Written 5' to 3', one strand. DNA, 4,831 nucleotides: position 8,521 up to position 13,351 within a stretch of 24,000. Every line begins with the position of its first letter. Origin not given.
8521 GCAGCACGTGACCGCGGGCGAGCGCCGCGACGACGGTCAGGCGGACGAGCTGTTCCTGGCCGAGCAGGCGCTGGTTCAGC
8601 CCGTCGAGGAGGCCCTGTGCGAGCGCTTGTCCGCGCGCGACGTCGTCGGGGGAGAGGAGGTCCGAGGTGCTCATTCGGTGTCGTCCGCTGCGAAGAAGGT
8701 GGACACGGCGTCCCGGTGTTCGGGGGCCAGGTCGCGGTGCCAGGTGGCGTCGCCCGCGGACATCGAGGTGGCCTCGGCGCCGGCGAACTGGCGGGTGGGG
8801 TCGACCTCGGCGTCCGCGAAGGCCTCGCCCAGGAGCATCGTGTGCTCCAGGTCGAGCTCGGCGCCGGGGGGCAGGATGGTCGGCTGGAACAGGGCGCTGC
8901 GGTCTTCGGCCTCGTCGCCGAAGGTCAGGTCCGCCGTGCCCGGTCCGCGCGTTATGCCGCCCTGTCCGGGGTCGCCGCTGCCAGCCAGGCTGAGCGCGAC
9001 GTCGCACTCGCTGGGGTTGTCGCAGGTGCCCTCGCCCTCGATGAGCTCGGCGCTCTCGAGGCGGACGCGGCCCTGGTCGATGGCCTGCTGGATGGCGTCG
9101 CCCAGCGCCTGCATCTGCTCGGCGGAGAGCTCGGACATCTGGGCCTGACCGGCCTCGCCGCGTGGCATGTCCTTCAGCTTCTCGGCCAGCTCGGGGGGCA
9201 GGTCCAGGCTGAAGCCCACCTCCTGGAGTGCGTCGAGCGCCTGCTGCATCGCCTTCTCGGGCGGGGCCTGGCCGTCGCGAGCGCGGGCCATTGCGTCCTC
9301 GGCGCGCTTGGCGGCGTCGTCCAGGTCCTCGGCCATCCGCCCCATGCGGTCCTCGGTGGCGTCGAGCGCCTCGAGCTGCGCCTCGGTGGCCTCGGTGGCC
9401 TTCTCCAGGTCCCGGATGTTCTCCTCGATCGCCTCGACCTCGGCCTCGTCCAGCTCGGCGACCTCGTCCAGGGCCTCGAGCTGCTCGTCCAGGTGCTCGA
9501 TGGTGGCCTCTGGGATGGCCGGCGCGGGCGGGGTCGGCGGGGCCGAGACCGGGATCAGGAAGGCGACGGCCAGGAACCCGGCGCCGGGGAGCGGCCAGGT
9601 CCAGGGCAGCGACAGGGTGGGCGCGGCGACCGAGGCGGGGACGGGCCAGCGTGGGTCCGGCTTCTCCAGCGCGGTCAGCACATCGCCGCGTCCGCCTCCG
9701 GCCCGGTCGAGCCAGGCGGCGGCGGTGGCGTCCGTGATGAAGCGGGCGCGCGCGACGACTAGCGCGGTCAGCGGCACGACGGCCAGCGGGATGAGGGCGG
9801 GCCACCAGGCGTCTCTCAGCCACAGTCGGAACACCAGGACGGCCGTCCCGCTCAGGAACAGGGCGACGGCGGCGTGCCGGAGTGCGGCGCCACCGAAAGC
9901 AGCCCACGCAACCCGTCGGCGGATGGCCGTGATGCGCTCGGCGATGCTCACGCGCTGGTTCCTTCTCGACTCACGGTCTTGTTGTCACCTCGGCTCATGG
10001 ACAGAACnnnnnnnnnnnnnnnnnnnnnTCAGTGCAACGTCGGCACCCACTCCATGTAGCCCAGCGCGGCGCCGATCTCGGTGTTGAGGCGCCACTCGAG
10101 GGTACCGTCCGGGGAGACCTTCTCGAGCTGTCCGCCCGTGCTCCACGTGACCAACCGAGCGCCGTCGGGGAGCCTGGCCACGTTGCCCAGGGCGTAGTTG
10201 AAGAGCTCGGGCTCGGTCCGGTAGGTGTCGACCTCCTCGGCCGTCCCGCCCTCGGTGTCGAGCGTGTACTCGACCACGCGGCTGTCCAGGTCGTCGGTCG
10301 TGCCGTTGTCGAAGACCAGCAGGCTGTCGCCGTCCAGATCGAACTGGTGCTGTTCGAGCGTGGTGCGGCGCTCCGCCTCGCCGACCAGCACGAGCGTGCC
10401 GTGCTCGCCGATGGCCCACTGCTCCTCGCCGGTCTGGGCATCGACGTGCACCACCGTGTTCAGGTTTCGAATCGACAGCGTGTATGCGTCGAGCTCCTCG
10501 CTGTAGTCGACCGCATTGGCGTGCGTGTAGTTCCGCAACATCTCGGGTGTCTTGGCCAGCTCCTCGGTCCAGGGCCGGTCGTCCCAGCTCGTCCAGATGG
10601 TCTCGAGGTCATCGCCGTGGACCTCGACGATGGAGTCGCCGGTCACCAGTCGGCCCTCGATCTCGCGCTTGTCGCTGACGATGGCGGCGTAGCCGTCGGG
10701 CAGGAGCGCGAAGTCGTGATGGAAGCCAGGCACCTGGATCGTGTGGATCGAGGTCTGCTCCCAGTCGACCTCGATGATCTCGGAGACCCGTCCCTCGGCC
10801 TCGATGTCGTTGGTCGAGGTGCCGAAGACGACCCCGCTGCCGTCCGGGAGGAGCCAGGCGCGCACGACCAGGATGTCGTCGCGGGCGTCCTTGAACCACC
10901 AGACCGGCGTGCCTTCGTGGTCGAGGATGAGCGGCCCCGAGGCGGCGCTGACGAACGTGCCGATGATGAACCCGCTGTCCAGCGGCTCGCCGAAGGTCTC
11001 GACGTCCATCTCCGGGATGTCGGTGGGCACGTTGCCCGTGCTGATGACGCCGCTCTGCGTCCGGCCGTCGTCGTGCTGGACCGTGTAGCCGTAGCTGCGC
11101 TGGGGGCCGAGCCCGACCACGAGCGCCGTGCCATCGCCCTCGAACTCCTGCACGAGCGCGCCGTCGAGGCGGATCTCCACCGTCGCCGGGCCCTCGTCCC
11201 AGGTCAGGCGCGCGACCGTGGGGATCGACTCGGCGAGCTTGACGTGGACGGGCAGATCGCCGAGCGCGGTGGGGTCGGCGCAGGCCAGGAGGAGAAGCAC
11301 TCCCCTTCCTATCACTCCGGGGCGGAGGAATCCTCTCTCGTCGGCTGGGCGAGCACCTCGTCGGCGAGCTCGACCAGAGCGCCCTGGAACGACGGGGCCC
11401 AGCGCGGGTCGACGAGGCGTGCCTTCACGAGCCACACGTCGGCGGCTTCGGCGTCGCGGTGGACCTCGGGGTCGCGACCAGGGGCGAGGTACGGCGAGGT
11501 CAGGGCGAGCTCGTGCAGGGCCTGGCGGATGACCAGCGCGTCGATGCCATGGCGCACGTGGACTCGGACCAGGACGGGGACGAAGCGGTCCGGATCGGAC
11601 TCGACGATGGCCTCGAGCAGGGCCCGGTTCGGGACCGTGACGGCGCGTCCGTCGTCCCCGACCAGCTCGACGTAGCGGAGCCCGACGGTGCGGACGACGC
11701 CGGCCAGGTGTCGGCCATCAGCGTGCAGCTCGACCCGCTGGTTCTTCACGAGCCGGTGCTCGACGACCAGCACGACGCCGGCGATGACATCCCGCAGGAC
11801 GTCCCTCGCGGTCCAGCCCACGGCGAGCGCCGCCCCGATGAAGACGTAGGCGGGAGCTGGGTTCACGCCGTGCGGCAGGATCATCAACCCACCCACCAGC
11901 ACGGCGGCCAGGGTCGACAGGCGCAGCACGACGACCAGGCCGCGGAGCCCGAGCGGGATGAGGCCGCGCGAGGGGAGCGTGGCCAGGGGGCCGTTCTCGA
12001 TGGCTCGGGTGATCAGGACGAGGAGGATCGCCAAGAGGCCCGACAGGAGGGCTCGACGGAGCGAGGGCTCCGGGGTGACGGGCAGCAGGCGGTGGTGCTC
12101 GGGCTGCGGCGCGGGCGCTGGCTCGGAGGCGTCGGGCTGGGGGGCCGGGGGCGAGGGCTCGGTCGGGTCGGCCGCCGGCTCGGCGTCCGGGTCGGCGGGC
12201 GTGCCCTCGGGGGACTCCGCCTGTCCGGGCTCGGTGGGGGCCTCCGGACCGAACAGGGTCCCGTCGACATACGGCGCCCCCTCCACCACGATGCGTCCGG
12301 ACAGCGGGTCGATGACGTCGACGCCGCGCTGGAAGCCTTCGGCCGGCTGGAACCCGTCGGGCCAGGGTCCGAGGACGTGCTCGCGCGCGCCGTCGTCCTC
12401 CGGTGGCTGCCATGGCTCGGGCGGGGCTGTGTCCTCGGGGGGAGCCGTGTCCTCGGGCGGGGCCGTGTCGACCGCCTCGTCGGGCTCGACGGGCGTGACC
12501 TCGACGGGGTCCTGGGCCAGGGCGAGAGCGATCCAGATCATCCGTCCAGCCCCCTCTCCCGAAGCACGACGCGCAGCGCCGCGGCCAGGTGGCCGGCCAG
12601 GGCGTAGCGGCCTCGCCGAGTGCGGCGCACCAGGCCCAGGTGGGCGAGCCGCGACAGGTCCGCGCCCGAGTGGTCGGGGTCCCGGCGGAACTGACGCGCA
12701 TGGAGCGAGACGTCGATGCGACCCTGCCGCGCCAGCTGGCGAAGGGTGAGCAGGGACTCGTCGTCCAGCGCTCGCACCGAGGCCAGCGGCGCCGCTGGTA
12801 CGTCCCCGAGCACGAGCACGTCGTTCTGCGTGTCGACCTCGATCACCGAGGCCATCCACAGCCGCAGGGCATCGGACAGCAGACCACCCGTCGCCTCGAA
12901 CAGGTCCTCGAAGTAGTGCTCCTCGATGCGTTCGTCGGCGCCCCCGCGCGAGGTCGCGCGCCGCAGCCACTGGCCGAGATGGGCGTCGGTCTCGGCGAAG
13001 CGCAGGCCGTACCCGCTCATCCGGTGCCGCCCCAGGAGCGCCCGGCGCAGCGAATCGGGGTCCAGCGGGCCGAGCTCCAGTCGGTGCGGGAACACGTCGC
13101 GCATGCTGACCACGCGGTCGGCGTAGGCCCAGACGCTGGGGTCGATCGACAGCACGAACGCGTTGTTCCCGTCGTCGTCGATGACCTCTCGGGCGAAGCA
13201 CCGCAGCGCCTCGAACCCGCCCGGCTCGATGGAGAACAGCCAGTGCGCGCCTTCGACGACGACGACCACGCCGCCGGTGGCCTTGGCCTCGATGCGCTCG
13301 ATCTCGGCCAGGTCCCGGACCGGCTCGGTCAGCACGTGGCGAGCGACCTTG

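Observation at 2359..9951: Seven-gene stop/start-overlapped cassette joining MoxR AAA+ and DUF58(vWA) to an ABC-2 exporter and three unassignable membrane proteins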

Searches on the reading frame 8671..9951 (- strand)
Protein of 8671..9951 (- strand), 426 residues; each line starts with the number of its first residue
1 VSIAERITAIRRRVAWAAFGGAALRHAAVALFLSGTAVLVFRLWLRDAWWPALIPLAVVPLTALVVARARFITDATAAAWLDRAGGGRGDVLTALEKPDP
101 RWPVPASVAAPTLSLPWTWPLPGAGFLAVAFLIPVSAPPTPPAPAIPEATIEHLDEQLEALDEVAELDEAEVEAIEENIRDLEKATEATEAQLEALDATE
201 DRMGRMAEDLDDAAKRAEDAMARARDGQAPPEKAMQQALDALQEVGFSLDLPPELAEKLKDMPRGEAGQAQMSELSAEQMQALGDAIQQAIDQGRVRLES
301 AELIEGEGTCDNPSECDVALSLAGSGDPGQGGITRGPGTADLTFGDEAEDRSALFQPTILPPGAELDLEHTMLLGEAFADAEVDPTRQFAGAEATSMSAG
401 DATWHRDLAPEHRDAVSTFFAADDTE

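Call 4: search_protein_families(library=pfam, max_evalue=0.1, proteins=[window:8671-9951:-])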
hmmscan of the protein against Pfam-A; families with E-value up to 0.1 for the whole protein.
window:8671-9951:- (426 aa): 5 families
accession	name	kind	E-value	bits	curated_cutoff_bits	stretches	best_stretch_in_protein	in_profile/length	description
PF11932.13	DUF3450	-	0.00014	21.7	32.6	1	144-295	12-161/241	Protein of unknown function (DUF3450)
PF02181.28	FH2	-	0.009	15.6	34.8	1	151-238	260-344/372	Formin Homology 2 Domain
PF05130.17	FlgN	-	0.035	15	30.5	1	149-243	5-102/147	FlgN protein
PF05911.16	FPP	-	0.036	12.7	40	1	148-229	733-811/871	Filament-like plant protein, long coiled-coil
PF11559.13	ADIP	-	0.093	13.2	34.3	0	156-223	52-119/151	Afadin- and alpha -actinin-Binding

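Call 5: search_protein_families(library=ncbifam, max_evalue=0.1, proteins=[window:8671-9951:-])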
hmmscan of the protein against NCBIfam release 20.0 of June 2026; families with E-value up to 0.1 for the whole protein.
window:8671-9951:- (426 aa): 8 families
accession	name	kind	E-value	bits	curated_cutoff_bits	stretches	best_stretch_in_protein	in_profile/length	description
NF045487.1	ASRP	equivalog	0.0029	16.3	300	1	152-225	313-386/593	archaea-specific SMC-related protein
NF002572.0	PRK02224.1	equivalog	0.003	15.9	1087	1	149-300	286-437/888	DNA double-strand break repair ATPase Rad50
TIGR02168.1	SMC_prok_B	equivalog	0.0048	14.7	567.35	1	150-287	394-531/1181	chromosome segregation protein SMC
NF043058.1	T4SS_LegC2C7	subfamily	0.0087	15.1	350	1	148-226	114-192/348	LegC2/C7 family Dot/Icm T4SS effector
NF003034.1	PRK03918.1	equivalog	0.031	12.2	700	1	150-219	641-708/878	DNA double-strand break repair ATPase Rad50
NF041035.1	Rad50_Halo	equivalog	0.051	11.9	1000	1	150-311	287-455/883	DNA double-strand break repair ATPase Rad50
NF047515.1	SpiroCoCo_C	equivalog_domain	0.089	11.9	125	0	150-221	188-255/313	SpiroCoCo family coiled-coil protein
NF038218.1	IcmG_DotF_IVB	equivalog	0.09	12.4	200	0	134-224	102-189/266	type IVB secretion system protein IcmG/DotF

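Call 44: search_protein_families(library=padloc, max_evalue=0.001, proteins=[window:8671-9951:-])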
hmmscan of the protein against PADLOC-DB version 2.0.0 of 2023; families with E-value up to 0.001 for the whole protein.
window:8671-9951:- (426 aa): 3 families
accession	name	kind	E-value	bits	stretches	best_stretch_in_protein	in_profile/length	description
PDLC00553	JetC2|JetC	-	1.1e-06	24.8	1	146-299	422-572/1361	DUF3584 domain; MukB-like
PDLC00507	JetC1|JetC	-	0.00018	18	1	151-293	727-869/1215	DUF3584 domain; MukB-like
PDLC03868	LmuB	-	0.00032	17.1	1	151-297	651-790/1035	-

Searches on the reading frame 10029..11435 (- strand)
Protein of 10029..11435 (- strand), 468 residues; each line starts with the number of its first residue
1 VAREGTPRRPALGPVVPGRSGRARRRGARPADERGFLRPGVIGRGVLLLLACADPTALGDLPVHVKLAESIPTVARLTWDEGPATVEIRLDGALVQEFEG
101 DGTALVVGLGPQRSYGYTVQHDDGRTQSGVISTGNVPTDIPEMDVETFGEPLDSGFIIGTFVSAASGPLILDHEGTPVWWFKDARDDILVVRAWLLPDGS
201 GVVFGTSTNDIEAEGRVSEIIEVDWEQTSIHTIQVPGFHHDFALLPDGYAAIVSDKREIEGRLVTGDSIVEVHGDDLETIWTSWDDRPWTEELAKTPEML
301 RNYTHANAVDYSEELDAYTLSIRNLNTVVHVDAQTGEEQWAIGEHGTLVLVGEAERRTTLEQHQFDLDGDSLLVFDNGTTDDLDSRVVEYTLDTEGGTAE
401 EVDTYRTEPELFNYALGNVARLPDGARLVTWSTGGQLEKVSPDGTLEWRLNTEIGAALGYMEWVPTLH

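Call 8: search_protein_families(library=pfam, max_evalue=0.001, proteins=[window:10029-11435:-])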
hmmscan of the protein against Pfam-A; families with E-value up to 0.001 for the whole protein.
window:10029-11435:- (468 aa): 2 families
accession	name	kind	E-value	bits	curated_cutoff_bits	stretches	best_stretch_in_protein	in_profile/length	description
PF05935.17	Arylsulfotrans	-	1.4e-20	74.1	24.2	1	165-434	27-334/374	Arylsulfotransferase (ASST)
PF14269.12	Arylsulfotran_2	-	8.5e-12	45.5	27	1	296-450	137-298/301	Arylsulfotransferase (ASST)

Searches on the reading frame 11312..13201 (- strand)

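Call 8: search_protein_families(library=pfam, max_evalue=0.001, proteins=[window:11312-13201:-])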
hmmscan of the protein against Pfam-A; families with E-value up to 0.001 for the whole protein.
window:11312-13201:- (629 aa): 1 family
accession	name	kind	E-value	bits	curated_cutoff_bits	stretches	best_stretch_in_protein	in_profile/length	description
PF00924.24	MS_channel_2nd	-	2.2e-07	31.3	20.2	1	467-532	1-62/68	Mechanosensitive ion channel, beta-domain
